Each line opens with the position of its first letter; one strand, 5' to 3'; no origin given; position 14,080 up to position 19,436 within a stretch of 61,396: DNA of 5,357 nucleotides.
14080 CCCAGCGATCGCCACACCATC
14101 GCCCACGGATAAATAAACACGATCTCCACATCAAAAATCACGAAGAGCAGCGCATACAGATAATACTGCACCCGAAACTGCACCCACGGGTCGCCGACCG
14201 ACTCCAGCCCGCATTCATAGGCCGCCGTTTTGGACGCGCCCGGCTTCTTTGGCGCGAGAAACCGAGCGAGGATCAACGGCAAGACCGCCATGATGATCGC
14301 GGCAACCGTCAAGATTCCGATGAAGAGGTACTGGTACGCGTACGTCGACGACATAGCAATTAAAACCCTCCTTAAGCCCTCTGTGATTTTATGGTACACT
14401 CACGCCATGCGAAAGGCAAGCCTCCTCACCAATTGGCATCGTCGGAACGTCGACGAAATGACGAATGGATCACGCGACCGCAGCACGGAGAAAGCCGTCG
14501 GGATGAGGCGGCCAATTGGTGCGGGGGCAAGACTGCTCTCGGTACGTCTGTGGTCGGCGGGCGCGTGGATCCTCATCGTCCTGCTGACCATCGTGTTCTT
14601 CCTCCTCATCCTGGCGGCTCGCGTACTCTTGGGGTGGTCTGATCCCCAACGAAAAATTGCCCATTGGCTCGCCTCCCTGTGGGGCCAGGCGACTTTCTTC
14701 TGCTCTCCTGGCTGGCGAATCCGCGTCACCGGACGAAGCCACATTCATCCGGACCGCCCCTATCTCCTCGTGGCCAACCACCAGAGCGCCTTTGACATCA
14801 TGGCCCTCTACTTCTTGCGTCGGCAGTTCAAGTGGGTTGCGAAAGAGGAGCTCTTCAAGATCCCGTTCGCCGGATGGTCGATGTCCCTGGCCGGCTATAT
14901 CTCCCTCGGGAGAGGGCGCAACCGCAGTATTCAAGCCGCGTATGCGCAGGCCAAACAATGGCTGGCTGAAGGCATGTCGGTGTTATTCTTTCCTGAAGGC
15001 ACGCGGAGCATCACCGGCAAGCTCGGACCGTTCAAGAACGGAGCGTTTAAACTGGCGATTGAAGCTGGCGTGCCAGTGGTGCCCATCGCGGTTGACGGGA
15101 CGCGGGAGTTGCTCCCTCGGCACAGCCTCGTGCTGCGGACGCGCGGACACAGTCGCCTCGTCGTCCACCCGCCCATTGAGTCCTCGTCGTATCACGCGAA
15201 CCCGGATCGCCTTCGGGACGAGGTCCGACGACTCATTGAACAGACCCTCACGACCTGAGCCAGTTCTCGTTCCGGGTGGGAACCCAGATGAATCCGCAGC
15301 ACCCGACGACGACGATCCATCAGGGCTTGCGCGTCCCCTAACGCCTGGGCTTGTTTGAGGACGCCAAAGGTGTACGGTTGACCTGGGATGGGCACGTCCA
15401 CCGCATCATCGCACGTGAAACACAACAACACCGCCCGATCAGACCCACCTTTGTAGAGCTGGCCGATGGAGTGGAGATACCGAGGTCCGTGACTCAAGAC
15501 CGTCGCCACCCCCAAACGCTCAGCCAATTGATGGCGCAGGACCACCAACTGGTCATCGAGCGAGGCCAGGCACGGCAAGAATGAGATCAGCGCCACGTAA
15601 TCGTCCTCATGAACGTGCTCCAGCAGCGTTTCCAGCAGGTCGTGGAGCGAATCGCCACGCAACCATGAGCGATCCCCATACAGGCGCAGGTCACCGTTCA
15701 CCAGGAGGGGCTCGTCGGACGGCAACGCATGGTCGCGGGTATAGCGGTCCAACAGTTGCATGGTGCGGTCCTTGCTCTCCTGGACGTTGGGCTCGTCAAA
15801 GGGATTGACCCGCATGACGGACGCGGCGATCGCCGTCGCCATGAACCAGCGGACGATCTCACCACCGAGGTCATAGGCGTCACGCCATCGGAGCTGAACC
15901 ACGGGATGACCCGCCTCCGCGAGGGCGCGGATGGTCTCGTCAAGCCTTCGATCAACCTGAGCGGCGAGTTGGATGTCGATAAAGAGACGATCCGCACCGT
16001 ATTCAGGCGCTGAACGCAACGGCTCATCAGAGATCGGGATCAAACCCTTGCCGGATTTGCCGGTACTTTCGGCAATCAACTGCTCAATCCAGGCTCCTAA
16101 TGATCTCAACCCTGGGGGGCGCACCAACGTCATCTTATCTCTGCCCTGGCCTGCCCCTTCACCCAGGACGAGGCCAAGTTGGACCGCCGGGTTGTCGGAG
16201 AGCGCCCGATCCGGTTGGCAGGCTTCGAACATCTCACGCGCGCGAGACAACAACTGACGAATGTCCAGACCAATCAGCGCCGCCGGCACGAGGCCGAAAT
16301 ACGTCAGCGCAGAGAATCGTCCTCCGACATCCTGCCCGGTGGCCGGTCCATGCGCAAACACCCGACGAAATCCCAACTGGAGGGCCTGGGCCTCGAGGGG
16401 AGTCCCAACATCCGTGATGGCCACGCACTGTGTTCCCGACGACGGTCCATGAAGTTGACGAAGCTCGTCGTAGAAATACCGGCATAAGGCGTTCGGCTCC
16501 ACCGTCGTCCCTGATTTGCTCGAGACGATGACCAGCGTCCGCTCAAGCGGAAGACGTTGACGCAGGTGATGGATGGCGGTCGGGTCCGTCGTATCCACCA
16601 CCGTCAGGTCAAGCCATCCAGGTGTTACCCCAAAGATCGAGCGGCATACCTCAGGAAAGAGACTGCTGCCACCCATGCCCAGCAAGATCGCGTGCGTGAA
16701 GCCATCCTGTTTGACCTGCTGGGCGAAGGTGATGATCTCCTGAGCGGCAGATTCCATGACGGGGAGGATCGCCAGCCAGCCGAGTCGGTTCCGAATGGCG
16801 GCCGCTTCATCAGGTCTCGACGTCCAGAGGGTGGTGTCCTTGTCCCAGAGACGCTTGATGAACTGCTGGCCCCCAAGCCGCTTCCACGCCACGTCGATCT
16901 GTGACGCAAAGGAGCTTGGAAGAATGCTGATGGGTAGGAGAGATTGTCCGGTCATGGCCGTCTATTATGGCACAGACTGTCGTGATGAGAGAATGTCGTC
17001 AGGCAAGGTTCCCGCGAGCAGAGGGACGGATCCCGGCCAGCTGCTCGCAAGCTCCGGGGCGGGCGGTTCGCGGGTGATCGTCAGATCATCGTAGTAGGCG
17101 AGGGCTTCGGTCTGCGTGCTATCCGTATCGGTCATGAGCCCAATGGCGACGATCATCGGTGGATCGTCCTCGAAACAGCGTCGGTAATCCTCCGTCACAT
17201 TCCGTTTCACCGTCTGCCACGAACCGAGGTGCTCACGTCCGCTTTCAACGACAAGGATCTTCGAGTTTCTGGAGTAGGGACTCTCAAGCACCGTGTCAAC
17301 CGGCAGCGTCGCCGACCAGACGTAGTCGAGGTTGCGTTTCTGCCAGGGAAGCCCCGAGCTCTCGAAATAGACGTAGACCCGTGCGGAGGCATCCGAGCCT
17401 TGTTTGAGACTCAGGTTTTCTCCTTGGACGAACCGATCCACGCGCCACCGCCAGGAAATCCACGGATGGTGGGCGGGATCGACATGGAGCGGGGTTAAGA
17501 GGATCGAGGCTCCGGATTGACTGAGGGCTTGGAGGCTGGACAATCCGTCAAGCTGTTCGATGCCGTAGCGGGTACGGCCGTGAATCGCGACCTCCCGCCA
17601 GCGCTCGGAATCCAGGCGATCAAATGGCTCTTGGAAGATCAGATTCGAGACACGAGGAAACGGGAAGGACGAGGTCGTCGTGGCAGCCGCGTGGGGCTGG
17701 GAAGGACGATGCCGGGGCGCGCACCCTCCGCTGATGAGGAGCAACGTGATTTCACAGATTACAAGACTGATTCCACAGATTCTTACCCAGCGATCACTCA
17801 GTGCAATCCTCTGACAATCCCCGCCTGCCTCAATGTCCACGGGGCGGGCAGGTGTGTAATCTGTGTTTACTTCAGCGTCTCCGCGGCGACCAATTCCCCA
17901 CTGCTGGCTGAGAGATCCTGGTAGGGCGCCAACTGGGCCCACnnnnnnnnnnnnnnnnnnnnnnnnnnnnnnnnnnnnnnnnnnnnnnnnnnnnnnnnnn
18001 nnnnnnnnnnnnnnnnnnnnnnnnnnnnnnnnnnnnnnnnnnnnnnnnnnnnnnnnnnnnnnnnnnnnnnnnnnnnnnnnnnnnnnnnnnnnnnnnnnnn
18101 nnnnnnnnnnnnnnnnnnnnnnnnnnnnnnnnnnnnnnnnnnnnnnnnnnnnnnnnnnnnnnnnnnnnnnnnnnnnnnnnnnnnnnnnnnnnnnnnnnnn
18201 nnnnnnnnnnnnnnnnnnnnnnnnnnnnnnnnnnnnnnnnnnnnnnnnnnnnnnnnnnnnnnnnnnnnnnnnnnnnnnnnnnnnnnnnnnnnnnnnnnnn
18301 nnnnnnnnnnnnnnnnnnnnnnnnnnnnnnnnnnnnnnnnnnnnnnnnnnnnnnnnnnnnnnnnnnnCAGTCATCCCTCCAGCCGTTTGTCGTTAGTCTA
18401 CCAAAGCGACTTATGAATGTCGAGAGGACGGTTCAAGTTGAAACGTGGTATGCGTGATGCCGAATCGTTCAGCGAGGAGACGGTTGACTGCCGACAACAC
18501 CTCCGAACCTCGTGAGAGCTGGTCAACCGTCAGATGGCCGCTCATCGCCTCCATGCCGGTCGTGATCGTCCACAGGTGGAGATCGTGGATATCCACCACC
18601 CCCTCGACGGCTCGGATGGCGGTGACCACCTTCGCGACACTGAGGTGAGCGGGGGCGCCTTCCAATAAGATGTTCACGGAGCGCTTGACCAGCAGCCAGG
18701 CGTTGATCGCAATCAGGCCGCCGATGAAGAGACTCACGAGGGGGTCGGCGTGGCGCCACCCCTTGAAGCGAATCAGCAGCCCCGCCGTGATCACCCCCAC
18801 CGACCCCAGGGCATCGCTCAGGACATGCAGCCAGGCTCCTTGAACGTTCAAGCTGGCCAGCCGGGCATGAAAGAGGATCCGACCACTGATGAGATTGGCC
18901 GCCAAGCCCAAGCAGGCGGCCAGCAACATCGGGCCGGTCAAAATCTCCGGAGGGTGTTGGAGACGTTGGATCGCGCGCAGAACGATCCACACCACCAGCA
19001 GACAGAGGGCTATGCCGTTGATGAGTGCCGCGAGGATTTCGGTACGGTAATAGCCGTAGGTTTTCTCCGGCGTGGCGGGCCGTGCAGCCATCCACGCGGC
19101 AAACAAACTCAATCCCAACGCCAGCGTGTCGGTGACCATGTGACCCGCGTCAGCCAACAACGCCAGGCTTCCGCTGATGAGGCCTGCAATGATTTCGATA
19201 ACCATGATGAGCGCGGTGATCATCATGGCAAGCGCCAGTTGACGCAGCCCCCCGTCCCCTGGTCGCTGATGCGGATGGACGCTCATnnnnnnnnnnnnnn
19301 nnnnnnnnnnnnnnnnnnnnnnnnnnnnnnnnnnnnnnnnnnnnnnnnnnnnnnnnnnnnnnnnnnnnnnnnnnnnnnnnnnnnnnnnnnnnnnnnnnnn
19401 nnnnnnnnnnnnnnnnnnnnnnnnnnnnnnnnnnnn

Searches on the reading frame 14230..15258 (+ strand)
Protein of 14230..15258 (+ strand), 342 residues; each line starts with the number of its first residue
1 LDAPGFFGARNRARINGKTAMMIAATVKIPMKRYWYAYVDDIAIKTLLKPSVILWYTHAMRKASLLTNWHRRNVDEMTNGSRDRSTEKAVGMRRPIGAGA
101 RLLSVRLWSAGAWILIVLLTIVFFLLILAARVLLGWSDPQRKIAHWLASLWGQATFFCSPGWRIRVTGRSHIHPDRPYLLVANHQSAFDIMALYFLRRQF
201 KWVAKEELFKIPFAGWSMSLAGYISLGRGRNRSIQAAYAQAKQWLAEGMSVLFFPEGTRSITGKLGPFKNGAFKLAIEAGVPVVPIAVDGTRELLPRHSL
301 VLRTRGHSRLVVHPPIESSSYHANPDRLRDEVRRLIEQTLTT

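Call 106: search_protein_families(library=pfam, max_evalue=0.000001, proteins=[window:14230-15258:+])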
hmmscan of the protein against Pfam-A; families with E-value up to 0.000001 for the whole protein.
window:14230-15258:+ (342 aa): 1 family
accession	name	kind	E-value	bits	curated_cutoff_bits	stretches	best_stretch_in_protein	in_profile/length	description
PF01553.26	Acyltransferase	-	1.8e-33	115.6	23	1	163-288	1-131/132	Acyltransferase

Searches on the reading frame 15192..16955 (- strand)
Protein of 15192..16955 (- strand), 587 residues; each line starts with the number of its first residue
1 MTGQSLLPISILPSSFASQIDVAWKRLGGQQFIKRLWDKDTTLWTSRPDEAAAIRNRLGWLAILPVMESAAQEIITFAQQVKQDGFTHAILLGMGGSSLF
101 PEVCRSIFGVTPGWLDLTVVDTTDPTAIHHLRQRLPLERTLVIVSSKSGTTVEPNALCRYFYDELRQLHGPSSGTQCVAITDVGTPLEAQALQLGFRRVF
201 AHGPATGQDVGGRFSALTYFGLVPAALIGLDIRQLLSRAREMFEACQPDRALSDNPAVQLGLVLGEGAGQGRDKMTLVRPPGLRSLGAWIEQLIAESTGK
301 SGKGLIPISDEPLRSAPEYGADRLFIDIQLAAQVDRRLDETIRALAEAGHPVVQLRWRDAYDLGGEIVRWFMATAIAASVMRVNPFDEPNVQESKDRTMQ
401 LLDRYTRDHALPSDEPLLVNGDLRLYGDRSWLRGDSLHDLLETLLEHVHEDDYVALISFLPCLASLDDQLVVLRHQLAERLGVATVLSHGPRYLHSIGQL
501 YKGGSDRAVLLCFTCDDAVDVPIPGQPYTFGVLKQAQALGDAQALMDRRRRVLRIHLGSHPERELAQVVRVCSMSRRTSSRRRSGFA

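Call 106: search_protein_families(library=pfam, max_evalue=0.000001, proteins=[window:15192-16955:-])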
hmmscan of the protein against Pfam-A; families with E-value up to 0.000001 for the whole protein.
window:15192-16955:- (587 aa): 1 family
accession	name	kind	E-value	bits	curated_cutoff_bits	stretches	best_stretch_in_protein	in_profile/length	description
PF00342.24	PGI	-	2.1e-08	33.7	22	1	85-300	95-308/486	Phosphoglucose isomerase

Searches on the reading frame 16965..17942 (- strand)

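Call 106: search_protein_families(library=pfam, max_evalue=0.000001, proteins=[window:16965-17942:-])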
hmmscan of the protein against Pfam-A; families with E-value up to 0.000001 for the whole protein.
window:16965-17942:- (325 aa): 1 family
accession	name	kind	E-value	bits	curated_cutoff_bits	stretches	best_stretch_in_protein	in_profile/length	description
PF11249.13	DUF3047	-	3e-52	177.5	27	1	114-287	2-197/198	Protein of unknown function (DUF3047)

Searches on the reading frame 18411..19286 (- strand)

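Call 106: search_protein_families(library=pfam, max_evalue=0.000001, proteins=[window:18411-19286:-])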
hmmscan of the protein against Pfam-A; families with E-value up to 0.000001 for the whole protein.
window:18411-19286:- (291 aa): 2 families
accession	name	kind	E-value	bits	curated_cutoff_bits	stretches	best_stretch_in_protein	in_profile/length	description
PF01545.26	Cation_efflux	-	4.8e-44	151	26.6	1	18-208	2-198/198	Cation efflux family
PF16916.11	ZT_dimer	-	6.6e-14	52.1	26.7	1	215-286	4-77/78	Dimerisation domain of Zinc Transporter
